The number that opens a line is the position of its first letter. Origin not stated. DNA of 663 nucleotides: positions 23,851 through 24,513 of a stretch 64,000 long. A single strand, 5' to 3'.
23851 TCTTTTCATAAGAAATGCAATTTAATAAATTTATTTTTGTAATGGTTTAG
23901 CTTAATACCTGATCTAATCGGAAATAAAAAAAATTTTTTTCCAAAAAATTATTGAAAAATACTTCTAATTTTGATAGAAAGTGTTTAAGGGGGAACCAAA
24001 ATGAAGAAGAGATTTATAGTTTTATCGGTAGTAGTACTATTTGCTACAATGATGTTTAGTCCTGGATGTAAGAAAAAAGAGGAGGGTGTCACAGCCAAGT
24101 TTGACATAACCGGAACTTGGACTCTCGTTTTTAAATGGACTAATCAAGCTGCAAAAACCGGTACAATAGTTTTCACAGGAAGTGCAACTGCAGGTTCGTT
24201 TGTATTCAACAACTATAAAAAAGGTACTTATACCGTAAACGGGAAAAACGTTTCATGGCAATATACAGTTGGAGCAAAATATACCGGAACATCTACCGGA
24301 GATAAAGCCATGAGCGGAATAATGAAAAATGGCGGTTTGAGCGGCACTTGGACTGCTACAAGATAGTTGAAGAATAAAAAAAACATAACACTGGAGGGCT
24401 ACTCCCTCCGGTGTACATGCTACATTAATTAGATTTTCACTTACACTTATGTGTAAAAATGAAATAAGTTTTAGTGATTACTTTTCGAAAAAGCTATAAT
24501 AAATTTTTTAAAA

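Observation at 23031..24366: Tandem array of three small Thr/Gly-rich lipoproteins with mosaic nucleotide-identity blocks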

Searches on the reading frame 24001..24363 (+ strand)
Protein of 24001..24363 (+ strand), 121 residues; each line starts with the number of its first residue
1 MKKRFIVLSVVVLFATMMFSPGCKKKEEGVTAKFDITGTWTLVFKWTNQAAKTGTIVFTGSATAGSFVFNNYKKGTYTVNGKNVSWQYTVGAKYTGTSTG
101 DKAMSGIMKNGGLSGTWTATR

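Call 5: search_protein_families(library=pfam, proteins=[window:24001-24363:+], max_evalue=1)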
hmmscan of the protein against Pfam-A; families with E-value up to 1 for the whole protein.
window:24001-24363:+ (121 aa): 1 family
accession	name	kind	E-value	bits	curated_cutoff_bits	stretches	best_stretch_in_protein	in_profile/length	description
PF14387.11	DUF4418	-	0.11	13.3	27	1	6-52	2-38/117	Domain of unknown function (DUF4418)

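Call 6: search_protein_families(library=ncbifam, proteins=[window:24001-24363:+], max_evalue=1)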
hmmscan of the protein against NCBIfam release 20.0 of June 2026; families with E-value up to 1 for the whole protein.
window:24001-24363:+ (121 aa): 0 families

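Call 7: find_homologous_proteins(query=window:24001-24363:+, max_evalue=0.01)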
Query window:24001-24363:+ (121 aa): 6 proteins with E <= 0.01 among 17 candidates.
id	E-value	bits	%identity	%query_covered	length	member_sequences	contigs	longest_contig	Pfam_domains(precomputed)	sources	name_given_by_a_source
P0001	6.8e-72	257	100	100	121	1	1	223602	-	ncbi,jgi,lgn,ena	-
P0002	3.5e-60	219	86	100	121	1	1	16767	-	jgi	-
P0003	5.2e-18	83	46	100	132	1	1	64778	-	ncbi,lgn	ncbi:MAG: hypothetical protein ABFR36_01495 [Acidobacteriota bacterium]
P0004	1.4e-16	79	53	63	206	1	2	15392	-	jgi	jgi:hypothetical protein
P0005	2.8e-6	45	42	74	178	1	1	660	-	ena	-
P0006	1.1e-3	37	31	100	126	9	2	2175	-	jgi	jgi:hypothetical protein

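Call 10: find_encoding_contigs(protein=P0002, flank=8000)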
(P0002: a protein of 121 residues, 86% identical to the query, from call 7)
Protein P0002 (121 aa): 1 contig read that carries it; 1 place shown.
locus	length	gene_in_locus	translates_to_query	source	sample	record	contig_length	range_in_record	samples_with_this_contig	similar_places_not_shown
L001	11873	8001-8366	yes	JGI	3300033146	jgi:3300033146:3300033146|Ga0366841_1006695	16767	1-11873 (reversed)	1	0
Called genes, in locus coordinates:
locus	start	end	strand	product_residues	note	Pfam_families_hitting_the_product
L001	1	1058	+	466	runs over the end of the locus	-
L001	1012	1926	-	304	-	PF00892:EamA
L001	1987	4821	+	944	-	PF26549:Tricorn_N (faint)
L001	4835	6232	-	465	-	PF01406:tRNA-synt_1e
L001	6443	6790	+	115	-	-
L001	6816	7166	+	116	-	-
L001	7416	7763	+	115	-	-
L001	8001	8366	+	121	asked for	-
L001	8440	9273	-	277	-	PF00809:Pterin_bind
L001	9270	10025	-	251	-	PF07719:TPR_2 (faint), PF13181:TPR_8 (faint), PF00515:TPR_1 (weak), PF06347:SH3_4 (weak), PF08239:SH3_3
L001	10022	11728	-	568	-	PF13584:BatD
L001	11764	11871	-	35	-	?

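Call 12: find_encoding_contigs(protein=P0003, flank=8000)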
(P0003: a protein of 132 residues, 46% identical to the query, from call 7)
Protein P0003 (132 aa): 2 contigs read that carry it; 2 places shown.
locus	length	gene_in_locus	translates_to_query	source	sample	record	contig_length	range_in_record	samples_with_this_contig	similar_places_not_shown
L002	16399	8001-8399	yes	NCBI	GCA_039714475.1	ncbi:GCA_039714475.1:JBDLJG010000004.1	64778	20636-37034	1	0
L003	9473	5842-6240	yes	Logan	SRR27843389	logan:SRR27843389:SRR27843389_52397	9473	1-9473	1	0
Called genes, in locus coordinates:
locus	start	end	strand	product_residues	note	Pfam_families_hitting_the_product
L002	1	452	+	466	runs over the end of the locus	-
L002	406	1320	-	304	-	PF06027:SLC35F (faint), PF00892:EamA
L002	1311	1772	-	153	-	PF13185:GAF_2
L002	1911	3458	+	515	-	PF04773:FecR, PF20245:DUF6600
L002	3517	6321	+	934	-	-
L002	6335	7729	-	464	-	PF01406:tRNA-synt_1e, PF01921:tRNA-synt_1f (faint), PF09334:tRNA-synt_1g (faint)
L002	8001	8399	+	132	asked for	-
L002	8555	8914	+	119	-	-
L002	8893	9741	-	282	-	PF00809:Pterin_bind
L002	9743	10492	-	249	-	PF00515:TPR_1 (faint), PF07719:TPR_2 (faint), PF06347:SH3_4 (weak), PF08239:SH3_3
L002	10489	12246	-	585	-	PF13584:BatD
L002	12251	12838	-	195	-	PF13181:TPR_8 (faint), PF13414:TPR_11 (faint), PF13432:TPR_16 (faint), PF13431:TPR_17 (faint), PF00515:TPR_1, PF07719:TPR_2 (weak)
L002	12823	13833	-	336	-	PF00092:VWA, PF13519:VWA_2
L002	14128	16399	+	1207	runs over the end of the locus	PF07494:Reg_prop (faint), PF23748:Beta-prop_LRRK2 (faint), PF07495:Y_Y_Y, PF00512:HisKA, PF02518:HATPase_c, PF00072:Response_reg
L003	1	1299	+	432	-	?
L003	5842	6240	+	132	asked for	-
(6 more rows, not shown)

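Call 13: find_encoding_contigs(protein=P0004, flank=6000)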
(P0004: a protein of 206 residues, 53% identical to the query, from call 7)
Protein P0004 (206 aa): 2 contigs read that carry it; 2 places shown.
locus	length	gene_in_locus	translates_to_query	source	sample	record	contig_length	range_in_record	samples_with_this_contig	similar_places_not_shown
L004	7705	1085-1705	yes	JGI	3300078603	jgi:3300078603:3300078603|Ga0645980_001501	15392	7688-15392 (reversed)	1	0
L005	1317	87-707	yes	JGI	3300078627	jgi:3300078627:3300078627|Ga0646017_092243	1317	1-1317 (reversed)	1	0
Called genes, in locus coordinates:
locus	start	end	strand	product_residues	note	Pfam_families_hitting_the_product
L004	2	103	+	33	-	?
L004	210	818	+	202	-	-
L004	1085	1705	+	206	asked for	-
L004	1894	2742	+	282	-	-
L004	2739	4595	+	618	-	PF24489:Ig_J_second (faint), PF10342:Kre9_KNH (weak), PF25788:Ig_Rha78A_N (faint), PF00041:fn3 (faint)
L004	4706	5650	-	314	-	PF01565:FAD_binding_4, PF02873:MurB_C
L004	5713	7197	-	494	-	PF13360:PQQ_2 (faint)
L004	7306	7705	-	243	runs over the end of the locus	PF01219:DAGK_prokar, PF01569:PAP2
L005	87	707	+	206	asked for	-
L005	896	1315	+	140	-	?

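Call 34: search_protein_families(library=pfam, alignment_id=A5, max_evalue=0.01)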
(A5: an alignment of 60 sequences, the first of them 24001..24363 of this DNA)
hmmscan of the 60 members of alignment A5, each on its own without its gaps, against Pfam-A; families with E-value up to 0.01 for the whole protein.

A. member 1, window:24001-24363:+ (121 aa): 0 families

B. families by the number of members that match (of 60 scanned): 7 families
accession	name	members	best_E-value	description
PF13648.12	Lipocalin_4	2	0.0068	Lipocalin-like domain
PF18692.7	DUF5640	1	0.0012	Family of unknown function (DUF5640)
PF18823.6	InPase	1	0.004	Inorganic Pyrophosphatase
PF02367.23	TsaE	1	0.0061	Threonylcarbamoyl adenosine biosynthesis protein TsaE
PF21813.2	DUF6882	1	0.0063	Family of unknown function (DUF6882)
PF19527.4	DUF6055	1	0.0084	Family of unknown function (DUF6055)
PF00801.26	PKD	1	0.0087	PKD domain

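Call 35: search_solved_structures(query=A5, max_evalue=1, show_alignments=2)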
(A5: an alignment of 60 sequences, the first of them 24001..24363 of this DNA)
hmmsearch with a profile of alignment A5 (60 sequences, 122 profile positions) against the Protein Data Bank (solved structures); distinct sequences matched with E-value up to 1: 3.
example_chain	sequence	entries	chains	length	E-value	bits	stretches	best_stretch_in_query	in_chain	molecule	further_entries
6czg_A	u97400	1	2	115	0.016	18.6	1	31-109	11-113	b11L5F_LGL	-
6czh_A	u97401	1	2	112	0.23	14.8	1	33-115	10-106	mFAP0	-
6czj_A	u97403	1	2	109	0.67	13.3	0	31-101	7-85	b10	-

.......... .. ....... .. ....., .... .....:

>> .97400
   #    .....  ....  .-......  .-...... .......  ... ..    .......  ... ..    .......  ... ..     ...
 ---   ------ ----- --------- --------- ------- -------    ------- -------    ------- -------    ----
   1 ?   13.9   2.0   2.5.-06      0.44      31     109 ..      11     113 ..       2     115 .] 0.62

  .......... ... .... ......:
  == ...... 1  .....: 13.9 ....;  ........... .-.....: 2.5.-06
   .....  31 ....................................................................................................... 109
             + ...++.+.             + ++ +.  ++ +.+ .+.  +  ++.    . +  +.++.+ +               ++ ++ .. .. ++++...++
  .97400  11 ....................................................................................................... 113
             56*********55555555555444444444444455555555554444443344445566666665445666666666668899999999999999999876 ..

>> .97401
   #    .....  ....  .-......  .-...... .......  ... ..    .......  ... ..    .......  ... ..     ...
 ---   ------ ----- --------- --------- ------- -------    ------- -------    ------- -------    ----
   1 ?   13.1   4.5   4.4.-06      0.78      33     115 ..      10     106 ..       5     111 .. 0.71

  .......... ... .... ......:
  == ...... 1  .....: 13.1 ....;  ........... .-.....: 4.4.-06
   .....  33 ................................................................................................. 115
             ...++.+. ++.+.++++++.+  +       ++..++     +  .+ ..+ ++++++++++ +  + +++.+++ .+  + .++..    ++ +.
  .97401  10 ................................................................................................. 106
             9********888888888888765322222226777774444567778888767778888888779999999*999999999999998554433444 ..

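Call 51: find_encoding_contigs(protein=P0001, flank=1000, max_places=3)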
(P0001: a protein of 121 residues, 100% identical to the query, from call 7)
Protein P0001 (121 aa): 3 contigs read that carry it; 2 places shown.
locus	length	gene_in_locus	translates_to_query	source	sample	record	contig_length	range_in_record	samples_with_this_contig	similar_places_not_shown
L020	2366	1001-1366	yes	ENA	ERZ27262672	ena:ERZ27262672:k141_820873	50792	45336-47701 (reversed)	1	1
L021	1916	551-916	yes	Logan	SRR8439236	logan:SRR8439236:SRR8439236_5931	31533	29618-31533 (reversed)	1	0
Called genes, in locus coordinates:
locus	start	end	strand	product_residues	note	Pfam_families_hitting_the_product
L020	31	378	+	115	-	-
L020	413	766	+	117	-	-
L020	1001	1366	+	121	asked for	-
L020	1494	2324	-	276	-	PF00809:Pterin_bind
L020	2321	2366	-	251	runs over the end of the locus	PF13414:TPR_11 (weak), PF00515:TPR_1, PF07719:TPR_2 (weak), PF13181:TPR_8 (weak), PF06347:SH3_4, PF08239:SH3_3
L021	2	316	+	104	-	?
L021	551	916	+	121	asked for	-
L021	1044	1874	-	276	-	PF00809:Pterin_bind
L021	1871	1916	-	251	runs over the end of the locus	PF13414:TPR_11 (weak), PF00515:TPR_1, PF07719:TPR_2 (weak), PF13181:TPR_8 (weak), PF06347:SH3_4, PF08239:SH3_3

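Call 58: search_protein_families(library=padloc, proteins=[window:24001-24363:+, P0004], max_evalue=1)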
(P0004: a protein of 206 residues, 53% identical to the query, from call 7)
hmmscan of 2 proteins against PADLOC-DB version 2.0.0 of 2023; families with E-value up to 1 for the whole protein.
window:24001-24363:+ (121 aa): 1 family
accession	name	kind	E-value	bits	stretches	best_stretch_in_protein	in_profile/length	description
PDLC02108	Cas7_IIId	-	0.0027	15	1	30-84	163-221/540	-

P0004 (206 aa): 0 families
